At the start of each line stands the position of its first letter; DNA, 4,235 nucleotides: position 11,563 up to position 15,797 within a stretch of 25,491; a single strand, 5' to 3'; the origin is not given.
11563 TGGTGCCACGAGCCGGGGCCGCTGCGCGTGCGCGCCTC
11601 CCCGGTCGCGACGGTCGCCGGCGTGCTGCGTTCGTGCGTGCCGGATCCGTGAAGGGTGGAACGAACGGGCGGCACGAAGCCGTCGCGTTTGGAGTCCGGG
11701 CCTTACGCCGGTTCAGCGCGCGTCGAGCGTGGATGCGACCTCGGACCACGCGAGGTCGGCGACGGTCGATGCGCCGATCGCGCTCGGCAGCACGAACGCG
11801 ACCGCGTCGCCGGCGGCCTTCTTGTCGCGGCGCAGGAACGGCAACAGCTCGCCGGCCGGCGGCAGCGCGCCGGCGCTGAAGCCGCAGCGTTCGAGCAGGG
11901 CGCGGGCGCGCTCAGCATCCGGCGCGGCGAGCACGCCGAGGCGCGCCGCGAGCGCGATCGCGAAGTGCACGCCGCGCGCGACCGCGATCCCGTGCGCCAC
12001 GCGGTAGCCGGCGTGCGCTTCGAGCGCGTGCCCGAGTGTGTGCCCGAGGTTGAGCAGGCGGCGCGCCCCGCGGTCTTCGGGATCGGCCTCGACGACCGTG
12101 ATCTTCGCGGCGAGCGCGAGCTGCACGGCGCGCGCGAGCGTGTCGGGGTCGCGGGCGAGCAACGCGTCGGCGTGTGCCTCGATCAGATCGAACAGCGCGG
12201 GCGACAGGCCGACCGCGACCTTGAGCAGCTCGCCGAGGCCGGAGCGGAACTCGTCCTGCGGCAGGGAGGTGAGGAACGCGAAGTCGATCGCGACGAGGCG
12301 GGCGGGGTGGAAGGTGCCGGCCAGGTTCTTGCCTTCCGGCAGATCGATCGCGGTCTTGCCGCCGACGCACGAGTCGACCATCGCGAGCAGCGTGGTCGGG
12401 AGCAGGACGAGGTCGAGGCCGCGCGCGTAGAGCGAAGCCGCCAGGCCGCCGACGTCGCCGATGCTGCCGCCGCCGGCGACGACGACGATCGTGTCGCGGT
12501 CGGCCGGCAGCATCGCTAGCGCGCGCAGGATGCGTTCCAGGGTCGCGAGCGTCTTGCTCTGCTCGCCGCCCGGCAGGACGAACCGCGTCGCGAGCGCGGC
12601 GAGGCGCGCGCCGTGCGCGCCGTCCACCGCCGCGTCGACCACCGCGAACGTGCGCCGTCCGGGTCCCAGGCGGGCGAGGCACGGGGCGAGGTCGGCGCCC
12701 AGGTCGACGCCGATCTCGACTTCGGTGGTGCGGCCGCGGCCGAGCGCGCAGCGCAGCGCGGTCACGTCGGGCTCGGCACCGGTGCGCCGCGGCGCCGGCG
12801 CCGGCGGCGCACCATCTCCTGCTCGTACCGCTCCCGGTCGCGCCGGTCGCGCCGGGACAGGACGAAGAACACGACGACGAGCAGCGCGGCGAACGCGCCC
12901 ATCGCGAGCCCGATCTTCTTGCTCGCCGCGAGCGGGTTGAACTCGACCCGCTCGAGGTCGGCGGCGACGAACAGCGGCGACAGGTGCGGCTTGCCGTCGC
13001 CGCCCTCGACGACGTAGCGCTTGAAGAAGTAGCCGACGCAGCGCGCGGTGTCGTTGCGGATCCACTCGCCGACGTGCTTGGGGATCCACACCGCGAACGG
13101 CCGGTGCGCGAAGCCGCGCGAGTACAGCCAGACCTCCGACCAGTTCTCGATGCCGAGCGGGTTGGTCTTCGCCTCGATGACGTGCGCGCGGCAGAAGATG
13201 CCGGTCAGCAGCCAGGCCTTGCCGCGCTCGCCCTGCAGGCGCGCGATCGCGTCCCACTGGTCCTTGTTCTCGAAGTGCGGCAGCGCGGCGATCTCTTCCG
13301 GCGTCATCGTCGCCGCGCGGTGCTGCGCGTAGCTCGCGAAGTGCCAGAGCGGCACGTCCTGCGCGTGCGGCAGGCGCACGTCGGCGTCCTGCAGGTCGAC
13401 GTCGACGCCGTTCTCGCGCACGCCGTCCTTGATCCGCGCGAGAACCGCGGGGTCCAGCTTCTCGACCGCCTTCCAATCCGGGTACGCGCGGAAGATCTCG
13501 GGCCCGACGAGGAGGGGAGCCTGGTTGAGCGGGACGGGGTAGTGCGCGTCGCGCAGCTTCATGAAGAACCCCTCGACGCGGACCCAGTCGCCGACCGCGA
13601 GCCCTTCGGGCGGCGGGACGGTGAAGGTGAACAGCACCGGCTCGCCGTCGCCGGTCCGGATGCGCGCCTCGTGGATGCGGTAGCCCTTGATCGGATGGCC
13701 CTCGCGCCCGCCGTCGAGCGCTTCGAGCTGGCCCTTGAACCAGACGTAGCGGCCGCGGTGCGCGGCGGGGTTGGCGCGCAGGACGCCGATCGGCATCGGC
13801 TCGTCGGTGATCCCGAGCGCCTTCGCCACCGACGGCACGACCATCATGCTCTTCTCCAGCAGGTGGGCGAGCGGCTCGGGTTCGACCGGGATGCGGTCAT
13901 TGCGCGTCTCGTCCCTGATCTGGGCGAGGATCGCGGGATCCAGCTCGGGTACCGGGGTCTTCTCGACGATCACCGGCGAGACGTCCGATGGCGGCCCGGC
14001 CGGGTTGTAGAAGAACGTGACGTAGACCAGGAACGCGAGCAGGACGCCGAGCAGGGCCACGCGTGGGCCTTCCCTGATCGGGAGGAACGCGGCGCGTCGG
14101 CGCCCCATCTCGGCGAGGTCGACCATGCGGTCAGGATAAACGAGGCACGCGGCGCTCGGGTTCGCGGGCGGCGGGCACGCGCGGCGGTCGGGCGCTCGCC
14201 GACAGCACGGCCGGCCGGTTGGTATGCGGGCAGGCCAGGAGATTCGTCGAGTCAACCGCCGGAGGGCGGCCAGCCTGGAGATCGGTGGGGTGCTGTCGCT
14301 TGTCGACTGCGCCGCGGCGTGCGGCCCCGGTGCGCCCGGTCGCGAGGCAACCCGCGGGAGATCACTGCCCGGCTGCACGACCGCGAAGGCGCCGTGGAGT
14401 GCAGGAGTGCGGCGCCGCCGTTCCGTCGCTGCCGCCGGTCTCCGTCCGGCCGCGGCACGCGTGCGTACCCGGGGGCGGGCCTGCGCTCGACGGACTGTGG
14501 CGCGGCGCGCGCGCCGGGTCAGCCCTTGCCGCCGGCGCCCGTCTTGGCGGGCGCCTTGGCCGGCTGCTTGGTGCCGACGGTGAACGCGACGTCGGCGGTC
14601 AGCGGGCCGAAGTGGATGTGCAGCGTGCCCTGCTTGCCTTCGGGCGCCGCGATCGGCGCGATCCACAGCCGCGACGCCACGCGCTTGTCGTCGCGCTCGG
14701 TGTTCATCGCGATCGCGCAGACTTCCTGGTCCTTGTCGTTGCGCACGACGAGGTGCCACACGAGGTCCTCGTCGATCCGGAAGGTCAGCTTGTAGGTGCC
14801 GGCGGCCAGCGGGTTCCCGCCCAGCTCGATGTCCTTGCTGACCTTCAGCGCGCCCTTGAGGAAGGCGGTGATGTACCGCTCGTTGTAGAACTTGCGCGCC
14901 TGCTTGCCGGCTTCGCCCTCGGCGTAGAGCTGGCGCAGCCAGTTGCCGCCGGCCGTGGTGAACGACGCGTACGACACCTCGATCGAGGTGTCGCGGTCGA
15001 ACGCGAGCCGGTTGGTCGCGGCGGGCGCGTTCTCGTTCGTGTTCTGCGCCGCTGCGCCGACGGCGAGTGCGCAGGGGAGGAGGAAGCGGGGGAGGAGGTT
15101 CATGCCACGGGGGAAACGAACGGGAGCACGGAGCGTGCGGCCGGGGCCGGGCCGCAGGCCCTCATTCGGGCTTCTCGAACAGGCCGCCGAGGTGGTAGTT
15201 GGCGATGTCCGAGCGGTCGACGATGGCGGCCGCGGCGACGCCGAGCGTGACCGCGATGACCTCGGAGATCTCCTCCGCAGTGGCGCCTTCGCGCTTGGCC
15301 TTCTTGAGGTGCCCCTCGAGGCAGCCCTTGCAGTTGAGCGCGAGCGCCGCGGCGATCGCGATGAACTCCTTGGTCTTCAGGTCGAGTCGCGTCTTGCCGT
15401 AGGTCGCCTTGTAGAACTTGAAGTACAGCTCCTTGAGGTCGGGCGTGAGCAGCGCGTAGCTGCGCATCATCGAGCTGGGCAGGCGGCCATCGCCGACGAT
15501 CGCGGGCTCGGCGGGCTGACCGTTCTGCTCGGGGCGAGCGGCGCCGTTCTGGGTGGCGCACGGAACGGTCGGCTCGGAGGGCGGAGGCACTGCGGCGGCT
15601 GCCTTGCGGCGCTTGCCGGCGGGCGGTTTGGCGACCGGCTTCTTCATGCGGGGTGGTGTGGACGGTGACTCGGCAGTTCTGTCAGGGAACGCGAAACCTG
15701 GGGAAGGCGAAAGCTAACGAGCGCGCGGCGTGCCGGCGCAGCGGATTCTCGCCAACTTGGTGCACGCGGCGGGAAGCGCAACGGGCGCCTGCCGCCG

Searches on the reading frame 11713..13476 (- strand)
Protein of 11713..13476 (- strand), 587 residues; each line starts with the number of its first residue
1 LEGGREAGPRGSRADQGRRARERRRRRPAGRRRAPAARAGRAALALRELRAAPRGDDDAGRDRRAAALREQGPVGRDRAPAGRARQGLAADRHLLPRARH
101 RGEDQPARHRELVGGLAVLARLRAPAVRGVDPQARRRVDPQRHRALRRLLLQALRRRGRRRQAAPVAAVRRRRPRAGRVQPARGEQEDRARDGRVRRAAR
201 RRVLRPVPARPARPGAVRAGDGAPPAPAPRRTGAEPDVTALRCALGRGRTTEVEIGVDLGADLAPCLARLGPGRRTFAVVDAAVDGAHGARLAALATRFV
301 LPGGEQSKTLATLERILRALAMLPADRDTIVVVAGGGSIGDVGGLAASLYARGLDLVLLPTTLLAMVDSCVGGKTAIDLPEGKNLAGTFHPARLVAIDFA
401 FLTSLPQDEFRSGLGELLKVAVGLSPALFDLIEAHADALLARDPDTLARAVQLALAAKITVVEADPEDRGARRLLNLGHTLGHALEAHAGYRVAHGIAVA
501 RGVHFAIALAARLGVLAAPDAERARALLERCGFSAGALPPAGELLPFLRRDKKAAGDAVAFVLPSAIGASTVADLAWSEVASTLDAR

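Call 21: search_protein_families(library=pfam, proteins=[window:11713-13476:-], max_evalue=0.01)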
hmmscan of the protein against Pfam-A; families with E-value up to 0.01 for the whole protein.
window:11713-13476:- (587 aa): 2 families
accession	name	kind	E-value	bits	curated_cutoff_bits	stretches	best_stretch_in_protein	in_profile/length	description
PF01761.26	DHQ_synthase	-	6.2e-38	129.4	24.2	1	299-411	2-114/115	3-dehydroquinate synthase N-terminal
PF24621.2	DHQS_C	-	1.1e-32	113.4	27.6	1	413-554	1-144/144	3-dehydroquinate synthase C-terminal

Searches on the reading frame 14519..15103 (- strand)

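Call 21: search_protein_families(library=pfam, proteins=[window:14519-15103:-], max_evalue=0.01)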
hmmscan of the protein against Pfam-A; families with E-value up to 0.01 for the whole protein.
window:14519-15103:- (194 aa): 1 family
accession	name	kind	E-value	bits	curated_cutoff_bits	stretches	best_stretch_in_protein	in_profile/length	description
PF11138.13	DUF2911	-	1.5e-05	25.3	27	1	85-167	49-124/145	Protein of unknown function (DUF2911)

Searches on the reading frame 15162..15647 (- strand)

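Call 21: search_protein_families(library=pfam, proteins=[window:15162-15647:-], max_evalue=0.01)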
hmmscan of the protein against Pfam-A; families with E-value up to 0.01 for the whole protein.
window:15162-15647:- (161 aa): 1 family
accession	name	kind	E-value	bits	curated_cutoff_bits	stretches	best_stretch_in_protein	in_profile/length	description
PF02627.25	CMD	-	5.6e-18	65.2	23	1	69-139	1-71/84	Carboxymuconolactone decarboxylase family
